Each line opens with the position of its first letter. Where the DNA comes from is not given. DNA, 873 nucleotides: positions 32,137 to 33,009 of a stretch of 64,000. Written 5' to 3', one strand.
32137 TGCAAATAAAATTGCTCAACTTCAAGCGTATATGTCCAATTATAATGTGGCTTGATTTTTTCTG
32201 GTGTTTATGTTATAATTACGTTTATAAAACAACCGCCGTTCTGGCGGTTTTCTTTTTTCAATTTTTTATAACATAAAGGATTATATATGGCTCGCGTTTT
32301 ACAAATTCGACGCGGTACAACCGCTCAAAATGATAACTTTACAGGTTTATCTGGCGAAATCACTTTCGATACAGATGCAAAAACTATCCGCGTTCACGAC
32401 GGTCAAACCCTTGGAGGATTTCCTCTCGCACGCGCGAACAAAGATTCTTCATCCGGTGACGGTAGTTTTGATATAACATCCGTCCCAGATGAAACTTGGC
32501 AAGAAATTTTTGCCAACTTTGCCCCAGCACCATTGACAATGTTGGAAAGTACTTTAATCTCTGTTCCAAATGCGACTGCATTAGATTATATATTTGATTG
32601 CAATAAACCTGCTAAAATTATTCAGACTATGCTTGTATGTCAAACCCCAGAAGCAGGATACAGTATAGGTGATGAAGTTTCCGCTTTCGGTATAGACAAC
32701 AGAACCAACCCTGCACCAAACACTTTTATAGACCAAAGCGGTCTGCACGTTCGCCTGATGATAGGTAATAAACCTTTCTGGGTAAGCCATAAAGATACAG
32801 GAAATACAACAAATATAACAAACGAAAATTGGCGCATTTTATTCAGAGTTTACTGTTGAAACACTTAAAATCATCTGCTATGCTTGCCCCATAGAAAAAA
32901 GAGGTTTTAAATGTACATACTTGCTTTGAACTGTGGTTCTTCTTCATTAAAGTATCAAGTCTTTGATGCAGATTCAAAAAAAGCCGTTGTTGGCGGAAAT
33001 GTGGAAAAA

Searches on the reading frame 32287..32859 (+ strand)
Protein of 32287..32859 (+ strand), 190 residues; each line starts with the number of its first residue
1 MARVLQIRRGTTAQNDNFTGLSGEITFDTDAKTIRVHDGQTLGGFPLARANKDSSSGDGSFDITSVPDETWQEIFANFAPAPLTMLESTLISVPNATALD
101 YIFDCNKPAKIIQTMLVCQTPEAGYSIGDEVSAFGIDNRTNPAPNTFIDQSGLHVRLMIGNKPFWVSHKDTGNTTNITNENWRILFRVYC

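Call 73: search_protein_families(library=pfam, proteins=[window:32287-32859:+], max_evalue=0.001)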
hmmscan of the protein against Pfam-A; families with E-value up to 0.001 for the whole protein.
window:32287-32859:+ (190 aa): 1 family
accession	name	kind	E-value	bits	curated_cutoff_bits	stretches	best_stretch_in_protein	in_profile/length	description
PF18454.7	Mtd_N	-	6.3e-14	52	26.3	1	6-41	2-37/37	Major tropism determinant N-terminal domain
